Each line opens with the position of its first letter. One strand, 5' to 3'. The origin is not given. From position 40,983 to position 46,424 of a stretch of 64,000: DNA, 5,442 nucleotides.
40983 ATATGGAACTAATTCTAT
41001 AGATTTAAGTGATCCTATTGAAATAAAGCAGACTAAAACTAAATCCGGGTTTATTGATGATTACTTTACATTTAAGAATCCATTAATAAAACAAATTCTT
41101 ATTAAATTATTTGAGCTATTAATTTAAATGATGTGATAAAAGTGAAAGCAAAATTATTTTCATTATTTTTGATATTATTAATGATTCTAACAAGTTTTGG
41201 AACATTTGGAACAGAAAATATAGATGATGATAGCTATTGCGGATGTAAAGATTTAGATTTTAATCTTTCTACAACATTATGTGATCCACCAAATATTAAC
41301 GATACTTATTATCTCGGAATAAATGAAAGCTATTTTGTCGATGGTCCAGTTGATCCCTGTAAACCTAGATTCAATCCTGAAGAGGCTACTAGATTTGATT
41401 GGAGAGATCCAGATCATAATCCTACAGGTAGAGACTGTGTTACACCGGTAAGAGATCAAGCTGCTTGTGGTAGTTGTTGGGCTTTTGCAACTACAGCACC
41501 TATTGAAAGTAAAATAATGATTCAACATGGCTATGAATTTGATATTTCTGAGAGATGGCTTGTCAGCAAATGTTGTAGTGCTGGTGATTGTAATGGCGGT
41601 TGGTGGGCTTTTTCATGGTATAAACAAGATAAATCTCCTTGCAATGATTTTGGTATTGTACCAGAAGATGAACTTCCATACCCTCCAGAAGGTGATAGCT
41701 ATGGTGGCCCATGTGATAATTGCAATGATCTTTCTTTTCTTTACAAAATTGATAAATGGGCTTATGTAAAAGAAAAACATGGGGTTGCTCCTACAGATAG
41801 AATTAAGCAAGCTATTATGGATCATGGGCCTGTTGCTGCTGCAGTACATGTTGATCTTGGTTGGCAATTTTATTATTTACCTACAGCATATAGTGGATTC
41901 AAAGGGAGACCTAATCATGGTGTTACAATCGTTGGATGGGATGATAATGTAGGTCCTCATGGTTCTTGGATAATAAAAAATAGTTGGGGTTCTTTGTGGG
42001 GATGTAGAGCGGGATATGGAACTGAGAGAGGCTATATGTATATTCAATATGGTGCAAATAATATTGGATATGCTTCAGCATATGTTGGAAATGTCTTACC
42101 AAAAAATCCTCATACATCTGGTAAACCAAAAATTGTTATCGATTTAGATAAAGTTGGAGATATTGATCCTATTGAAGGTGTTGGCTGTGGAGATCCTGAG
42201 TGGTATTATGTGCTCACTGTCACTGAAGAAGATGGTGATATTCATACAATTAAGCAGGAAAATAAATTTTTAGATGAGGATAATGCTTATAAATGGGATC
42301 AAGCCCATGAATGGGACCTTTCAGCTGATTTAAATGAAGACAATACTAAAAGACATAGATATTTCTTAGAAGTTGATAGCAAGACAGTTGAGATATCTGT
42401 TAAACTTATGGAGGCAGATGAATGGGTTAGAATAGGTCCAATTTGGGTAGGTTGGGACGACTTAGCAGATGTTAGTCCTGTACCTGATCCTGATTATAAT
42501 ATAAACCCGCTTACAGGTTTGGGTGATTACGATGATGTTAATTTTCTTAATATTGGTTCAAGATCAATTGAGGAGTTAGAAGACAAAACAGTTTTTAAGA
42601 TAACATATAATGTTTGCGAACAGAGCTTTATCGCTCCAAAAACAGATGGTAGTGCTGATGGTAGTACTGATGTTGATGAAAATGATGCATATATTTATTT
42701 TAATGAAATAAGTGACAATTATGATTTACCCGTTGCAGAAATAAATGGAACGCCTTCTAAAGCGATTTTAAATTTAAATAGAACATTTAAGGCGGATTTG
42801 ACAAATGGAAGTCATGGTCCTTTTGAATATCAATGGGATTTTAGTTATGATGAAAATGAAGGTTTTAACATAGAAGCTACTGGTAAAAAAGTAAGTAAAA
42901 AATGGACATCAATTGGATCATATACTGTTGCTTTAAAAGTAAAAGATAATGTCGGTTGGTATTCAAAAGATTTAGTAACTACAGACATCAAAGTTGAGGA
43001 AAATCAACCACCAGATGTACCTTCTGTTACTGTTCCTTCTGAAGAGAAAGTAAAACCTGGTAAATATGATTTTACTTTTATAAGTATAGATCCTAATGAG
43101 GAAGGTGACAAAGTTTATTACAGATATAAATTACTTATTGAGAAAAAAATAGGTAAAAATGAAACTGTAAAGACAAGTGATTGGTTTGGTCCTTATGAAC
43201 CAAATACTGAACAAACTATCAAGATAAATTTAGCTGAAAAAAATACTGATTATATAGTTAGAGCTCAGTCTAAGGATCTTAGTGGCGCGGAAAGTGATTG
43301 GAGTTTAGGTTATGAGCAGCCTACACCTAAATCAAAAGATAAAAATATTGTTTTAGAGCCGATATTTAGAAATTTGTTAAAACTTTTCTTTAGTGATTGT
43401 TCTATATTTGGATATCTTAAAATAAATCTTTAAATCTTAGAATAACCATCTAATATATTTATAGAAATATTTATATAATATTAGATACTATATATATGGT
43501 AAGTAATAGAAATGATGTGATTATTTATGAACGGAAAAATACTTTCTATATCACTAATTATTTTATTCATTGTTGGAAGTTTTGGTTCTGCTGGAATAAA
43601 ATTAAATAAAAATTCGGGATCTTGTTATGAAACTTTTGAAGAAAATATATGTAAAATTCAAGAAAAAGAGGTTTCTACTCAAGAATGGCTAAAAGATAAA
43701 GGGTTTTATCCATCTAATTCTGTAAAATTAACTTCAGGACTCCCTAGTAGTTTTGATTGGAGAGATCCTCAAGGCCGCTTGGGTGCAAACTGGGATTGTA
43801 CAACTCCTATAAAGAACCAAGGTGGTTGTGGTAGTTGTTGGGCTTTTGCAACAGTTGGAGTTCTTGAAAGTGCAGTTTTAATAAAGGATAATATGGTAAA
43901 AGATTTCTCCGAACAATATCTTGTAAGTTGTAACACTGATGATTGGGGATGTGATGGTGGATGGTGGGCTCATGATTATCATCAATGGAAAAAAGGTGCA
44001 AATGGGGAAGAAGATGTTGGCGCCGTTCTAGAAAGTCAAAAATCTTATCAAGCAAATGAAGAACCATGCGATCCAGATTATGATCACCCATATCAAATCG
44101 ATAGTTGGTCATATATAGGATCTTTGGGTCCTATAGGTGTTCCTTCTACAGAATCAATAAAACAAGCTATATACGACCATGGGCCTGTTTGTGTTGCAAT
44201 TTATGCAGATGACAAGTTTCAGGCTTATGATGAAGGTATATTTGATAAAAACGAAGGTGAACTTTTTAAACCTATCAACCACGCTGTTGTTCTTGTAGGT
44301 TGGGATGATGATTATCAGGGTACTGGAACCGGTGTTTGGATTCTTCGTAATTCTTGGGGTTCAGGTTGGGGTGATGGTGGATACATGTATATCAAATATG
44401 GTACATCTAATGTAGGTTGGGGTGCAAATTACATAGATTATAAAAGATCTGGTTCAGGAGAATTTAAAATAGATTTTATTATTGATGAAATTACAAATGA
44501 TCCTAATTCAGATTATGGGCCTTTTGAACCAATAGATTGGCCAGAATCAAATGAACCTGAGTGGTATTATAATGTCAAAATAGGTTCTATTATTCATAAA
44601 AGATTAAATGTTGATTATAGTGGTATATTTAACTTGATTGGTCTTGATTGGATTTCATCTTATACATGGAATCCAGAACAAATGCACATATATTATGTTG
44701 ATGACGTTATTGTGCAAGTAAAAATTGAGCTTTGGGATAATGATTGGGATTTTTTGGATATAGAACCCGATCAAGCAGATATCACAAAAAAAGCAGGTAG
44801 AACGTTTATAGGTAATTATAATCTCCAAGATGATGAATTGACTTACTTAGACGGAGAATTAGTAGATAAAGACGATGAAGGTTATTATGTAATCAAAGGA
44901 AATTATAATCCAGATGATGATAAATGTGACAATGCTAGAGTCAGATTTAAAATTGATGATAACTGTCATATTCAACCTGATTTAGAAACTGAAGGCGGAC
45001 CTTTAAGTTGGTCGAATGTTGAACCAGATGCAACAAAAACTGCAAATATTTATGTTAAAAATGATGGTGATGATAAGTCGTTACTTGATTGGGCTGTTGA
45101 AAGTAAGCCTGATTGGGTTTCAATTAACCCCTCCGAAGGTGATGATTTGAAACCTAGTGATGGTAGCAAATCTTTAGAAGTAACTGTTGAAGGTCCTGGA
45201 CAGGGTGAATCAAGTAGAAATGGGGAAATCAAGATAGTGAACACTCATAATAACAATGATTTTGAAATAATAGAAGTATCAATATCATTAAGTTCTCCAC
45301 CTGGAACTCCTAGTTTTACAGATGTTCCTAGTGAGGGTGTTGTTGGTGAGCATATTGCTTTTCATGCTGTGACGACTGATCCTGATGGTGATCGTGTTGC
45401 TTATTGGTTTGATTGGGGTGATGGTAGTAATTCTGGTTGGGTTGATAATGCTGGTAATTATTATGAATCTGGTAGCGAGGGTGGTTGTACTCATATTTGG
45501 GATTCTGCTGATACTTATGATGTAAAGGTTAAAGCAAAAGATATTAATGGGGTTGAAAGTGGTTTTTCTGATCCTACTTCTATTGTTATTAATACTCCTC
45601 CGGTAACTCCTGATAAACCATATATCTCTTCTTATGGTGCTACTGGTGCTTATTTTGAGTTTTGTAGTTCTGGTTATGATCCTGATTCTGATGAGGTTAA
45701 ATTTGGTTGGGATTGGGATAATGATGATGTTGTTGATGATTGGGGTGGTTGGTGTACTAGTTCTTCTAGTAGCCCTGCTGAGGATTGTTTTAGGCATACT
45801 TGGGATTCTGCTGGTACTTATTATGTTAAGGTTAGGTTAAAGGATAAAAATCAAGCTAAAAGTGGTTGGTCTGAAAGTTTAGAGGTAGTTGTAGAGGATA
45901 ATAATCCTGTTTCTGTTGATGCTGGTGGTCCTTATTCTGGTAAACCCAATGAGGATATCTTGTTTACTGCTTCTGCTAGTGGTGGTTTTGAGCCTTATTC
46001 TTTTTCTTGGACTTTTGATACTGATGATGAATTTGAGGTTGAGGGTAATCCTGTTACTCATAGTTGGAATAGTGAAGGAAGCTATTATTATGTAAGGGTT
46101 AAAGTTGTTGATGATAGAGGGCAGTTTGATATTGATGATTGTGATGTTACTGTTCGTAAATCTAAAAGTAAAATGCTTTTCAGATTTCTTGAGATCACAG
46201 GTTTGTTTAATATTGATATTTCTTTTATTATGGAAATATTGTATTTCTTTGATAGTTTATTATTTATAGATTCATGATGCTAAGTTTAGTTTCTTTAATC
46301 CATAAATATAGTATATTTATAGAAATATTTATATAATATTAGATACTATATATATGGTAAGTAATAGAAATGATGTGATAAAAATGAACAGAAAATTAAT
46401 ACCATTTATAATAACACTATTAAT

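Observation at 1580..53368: Shared C-terminal module in at least eight secreted proteins: PKD-like domain, then basic 'PK(S/T)K' motif, then a 20-30-aa amphipathic hydrophobic tail; this may be an uncharacterised sorting or anchoring signal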

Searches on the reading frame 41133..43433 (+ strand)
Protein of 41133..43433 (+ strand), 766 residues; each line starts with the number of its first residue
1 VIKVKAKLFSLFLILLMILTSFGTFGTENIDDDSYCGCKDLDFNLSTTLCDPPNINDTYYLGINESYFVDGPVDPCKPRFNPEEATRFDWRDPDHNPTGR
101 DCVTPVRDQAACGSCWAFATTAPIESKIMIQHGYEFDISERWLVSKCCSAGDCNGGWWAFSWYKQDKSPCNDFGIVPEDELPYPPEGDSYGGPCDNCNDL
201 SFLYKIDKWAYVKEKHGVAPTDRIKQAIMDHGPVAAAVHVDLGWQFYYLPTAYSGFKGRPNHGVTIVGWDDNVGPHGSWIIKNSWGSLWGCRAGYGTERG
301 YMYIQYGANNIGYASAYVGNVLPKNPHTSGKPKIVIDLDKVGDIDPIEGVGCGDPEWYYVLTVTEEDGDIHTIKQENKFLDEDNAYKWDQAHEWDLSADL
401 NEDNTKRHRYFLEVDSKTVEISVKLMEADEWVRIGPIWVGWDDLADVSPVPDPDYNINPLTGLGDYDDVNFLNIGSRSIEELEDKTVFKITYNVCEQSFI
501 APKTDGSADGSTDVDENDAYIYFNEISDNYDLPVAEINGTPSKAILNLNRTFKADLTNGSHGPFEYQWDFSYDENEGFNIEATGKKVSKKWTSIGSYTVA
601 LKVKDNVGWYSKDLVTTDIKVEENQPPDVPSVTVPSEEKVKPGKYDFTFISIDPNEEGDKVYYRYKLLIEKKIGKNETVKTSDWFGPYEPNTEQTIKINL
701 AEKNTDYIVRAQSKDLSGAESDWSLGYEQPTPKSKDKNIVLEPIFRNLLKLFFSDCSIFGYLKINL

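Call 4: search_protein_families(library=pfam, proteins=[window:41133-43433:+], max_evalue=0.01)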
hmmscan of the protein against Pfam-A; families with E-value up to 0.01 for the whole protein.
window:41133-43433:+ (766 aa): 3 families
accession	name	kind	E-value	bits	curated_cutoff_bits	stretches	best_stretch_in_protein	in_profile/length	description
PF00112.29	Peptidase_C1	-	9.9e-36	124.3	20.7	1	86-315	3-214/220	Papain family cysteine protease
PF18911.6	PKD_4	-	2.7e-08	34.2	27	1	533-611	4-76/85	PKD domain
PF00801.26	PKD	-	2.7e-06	27.7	23.5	1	542-614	9-76/80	PKD domain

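Call 5: search_protein_families(library=ncbifam, proteins=[window:41133-43433:+], max_evalue=0.01)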
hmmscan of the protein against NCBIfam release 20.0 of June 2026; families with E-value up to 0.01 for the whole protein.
window:41133-43433:+ (766 aa): 0 families

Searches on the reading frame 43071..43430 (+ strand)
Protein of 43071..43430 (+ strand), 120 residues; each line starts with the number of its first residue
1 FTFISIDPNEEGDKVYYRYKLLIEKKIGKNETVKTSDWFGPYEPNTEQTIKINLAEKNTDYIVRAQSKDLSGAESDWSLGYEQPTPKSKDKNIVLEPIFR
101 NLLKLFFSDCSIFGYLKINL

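Call 70: predict_structure(alignment_id=A7)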
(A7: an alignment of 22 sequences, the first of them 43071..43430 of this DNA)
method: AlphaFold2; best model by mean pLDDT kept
length: 120 residues; sequences in the alignment: 22
mean_pLDDT: 77.2   pTM: 0.56
mean pLDDT of the five models: 77.2, 72.2, 71.0, 70.8, 70.0
residues with pLDDT >= 90: 24; 70-90: 61; 50-70: 34; < 50: 1
segments of 3 or more residues with pLDDT < 50: none
pLDDT, mean of each block of 10 residues (from residue 1): 76 90 67 88 88 81 90 88 70 63 69 56
secondary structure, 60 per line:
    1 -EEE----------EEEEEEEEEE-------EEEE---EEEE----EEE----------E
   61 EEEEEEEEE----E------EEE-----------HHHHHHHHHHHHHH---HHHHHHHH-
elements in order: E2-4 E15-24 E32-35 E39-42 E47-49 E60-69 E81-83 H95-108 H112-119

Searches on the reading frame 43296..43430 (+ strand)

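Call 7: search_protein_families(library=ncbifam, proteins=[window:43296-43430:+], max_evalue=10)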
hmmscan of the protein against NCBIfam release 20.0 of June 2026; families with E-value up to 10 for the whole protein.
seq(45 aa): 0 families

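Call 8: search_protein_families(library=pfam, proteins=[window:43296-43430:+], max_evalue=10)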
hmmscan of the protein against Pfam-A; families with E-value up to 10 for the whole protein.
seq(45 aa): 1 family
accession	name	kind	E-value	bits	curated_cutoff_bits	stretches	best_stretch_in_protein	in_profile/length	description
PF12765.13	Cohesin_HEAT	-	0.17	12.7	21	1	13-36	8-31/42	HEAT repeat associated with sister chromatid cohesion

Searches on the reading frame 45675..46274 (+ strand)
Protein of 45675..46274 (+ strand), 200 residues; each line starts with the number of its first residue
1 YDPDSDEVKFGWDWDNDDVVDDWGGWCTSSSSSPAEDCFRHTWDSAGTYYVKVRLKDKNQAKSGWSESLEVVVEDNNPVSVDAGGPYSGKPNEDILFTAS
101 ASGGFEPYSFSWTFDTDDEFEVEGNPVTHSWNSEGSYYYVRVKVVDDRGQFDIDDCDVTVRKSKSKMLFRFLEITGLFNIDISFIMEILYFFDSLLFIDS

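Call 59: find_homologous_proteins(query=window:45675-46274:+, max_evalue=0.001)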
Query window:45675-46274:+ (200 aa): 1 proteins with E <= 0.001 among 54 candidates.
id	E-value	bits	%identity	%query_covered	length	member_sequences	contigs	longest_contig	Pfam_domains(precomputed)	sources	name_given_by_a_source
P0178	1.8e-8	52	45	35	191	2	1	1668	PF00801.27,PF18911.7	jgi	-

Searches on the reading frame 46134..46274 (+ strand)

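Call 7: search_protein_families(library=ncbifam, proteins=[window:46134-46274:+], max_evalue=10)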
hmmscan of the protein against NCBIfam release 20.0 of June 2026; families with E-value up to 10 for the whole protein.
seq(47 aa): 1 family
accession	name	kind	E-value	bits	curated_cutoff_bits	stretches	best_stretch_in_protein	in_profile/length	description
NF004926.0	PRK06286.1-1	equivalog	0.063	13.6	130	1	6-43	22-57/84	putative monovalent cation/H+ antiporter subunit G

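Call 8: search_protein_families(library=pfam, proteins=[window:46134-46274:+], max_evalue=10)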
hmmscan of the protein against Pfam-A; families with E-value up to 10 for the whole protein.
seq(47 aa): 0 families
